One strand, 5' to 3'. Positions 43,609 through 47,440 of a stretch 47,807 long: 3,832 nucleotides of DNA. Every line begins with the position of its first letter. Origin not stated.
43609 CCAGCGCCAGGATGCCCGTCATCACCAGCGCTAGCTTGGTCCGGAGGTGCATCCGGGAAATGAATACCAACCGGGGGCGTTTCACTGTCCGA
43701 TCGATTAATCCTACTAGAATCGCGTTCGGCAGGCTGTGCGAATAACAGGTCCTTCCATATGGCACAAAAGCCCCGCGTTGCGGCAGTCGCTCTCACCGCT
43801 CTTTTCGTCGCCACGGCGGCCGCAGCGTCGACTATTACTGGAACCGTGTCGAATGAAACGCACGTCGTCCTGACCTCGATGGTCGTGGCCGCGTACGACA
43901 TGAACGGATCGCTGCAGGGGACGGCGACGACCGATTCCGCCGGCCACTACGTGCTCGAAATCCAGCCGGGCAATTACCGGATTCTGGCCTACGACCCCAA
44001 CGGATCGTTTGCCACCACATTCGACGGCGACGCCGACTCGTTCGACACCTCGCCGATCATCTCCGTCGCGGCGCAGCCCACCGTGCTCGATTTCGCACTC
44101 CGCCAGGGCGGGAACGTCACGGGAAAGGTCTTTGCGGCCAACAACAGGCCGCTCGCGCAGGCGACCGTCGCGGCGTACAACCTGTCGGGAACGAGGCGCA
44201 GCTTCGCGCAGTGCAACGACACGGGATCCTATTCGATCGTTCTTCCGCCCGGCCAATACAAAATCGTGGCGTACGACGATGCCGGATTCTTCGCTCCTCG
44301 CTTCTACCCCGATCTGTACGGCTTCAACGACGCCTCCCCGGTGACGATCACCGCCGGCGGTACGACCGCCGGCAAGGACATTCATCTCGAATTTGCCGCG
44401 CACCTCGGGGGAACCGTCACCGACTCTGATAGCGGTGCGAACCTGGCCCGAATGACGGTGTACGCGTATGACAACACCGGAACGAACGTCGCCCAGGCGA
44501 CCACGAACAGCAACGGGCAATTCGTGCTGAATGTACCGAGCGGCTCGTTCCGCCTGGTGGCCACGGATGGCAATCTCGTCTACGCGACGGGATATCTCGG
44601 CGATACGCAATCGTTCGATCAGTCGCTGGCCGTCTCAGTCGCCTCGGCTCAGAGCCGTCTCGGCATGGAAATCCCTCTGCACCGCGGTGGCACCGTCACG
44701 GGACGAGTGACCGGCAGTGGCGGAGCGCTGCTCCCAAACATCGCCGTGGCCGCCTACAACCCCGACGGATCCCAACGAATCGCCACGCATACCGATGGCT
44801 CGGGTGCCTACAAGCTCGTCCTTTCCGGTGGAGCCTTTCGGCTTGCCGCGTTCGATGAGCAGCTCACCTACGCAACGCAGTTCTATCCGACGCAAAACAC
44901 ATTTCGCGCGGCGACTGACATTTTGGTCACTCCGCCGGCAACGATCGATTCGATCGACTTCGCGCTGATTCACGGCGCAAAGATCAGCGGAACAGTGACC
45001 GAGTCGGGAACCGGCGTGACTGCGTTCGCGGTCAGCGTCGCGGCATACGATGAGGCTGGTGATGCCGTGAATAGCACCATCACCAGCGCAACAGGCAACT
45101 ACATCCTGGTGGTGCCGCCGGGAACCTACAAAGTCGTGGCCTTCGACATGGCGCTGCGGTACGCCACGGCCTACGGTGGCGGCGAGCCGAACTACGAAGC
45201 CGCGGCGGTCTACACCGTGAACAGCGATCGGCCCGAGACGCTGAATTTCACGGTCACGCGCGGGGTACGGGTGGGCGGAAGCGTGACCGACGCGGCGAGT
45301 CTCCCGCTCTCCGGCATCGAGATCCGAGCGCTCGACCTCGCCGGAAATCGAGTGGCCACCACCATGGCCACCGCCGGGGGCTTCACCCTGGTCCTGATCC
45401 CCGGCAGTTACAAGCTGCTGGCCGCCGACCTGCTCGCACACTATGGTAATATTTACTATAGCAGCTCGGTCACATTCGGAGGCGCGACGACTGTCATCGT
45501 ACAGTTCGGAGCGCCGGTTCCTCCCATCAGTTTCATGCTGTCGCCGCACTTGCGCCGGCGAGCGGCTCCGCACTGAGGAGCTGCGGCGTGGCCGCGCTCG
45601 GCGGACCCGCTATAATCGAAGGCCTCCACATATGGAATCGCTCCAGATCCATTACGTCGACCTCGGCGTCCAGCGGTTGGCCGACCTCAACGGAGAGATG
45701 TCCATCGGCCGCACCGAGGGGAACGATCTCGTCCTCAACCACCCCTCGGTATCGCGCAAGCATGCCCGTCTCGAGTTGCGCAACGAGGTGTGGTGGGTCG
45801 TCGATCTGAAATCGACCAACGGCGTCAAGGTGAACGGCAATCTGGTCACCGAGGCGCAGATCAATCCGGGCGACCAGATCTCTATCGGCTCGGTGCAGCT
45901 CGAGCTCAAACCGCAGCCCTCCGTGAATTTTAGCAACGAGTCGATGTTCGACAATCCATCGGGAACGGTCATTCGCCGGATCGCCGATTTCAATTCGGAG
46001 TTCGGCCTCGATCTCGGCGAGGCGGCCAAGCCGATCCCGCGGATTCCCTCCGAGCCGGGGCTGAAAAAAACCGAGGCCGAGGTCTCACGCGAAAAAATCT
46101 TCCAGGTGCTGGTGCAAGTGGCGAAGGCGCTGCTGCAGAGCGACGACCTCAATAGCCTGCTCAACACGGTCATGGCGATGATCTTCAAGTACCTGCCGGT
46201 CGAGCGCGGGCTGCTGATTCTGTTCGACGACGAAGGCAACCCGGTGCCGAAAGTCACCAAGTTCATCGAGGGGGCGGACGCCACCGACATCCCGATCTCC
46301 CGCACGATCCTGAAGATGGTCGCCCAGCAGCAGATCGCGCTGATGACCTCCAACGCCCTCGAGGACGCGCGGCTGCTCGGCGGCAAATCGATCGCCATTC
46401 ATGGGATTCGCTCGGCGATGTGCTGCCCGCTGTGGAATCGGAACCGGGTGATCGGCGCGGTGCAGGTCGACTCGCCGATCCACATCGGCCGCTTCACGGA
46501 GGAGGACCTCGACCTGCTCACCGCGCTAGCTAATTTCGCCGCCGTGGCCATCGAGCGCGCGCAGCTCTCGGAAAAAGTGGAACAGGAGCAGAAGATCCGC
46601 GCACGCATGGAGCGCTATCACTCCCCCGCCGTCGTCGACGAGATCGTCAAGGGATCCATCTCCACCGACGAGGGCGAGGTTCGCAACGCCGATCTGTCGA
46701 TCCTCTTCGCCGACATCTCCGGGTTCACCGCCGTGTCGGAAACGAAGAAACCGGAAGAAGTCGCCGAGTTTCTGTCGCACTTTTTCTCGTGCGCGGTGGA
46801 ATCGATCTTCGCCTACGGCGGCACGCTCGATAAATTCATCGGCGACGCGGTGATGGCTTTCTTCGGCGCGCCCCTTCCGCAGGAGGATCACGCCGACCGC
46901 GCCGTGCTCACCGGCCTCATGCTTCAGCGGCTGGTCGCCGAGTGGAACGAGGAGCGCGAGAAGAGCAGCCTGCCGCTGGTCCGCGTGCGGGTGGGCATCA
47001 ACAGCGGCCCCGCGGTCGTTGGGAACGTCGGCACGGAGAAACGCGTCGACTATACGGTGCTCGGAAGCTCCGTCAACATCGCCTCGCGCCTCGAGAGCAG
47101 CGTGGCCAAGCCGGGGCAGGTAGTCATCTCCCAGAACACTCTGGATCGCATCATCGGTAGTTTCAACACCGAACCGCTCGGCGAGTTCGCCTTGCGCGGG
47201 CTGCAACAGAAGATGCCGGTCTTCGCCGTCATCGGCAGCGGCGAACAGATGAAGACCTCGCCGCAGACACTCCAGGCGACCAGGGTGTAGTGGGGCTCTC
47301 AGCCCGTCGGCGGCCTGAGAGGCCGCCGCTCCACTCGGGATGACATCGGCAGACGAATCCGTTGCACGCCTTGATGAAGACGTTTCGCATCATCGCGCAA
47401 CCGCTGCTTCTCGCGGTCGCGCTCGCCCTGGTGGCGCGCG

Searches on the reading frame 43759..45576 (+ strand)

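Call 80: search_protein_families(library=pfam, proteins=[window:43759-45576:+], max_evalue=0.00001)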
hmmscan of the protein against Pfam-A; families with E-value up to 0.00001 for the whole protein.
window:43759-45576:+ (605 aa): 7 families
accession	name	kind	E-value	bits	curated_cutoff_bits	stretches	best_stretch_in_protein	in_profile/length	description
PF13620.12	CarboxypepD_reg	-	1.6e-45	153.8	32.3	5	120-203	2-75/82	Carboxypeptidase regulatory-like domain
PF13715.12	CarbopepD_reg_2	-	1.9e-15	57.1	32.2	0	218-268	3-50/88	CarboxypepD_reg-like domain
PF17210.9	SdrD_B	-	8.8e-15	55.3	29.7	0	39-95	25-82/112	SdrD B-like domain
PF17802.7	SpaA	-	1.6e-08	35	23.1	0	221-269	8-59/91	Prealbumin-like fold domain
PF23194.1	NOMO_5th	-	5.8e-08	33.5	27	0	415-459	10-54/89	NOMO fifth transthyretin-like domain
PF07210.18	DUF1416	-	1.4e-07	31.8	23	0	406-462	19-73/97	Protein of unknown function (DUF1416)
PF17145.10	DUF5119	-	3e-06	27.6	27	0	39-97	32-88/191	Domain of unknown function (DUF5119)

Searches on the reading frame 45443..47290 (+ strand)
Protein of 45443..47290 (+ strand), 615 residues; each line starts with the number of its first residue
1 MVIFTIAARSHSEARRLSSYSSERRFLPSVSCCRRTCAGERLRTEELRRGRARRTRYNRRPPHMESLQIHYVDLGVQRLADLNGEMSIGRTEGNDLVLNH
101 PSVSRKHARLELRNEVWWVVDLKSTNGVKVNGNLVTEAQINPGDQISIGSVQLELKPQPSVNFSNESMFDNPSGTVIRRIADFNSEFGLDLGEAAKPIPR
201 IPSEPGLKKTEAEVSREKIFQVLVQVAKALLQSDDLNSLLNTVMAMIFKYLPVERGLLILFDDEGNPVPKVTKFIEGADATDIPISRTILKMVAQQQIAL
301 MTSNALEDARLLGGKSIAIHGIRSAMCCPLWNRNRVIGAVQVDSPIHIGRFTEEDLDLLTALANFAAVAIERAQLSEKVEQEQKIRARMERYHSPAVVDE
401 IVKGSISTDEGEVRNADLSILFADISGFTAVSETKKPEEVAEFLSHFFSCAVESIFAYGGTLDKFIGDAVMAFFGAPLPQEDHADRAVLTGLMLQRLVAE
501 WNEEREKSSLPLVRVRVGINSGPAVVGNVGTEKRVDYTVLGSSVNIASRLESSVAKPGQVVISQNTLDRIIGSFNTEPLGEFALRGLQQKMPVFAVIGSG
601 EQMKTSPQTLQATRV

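Call 80: search_protein_families(library=pfam, proteins=[window:45443-47290:+], max_evalue=0.00001)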
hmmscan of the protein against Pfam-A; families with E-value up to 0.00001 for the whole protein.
window:45443-47290:+ (615 aa): 6 families
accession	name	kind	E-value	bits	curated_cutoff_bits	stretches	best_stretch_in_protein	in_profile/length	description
PF00211.25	Guanylate_cyc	-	1.2e-27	97.1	21.9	1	416-596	7-181/183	Adenylate and Guanylate cyclase catalytic domain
PF00498.31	FHA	-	1.5e-19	70.6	20.7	1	87-149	2-67/67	FHA domain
PF01590.32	GAF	-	5.8e-17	62.9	22.4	1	235-370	1-133/133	GAF domain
PF16697.10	Yop-YscD_cpl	-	5.3e-15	55.9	33.2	1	84-158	17-93/94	Inner membrane component of T3SS, cytoplasmic domain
PF13185.12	GAF_2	-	1.4e-11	45.2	28.6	1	235-371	3-136/136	GAF domain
PF13492.12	GAF_3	-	5.9e-08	33.6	27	1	237-372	3-129/129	GAF domain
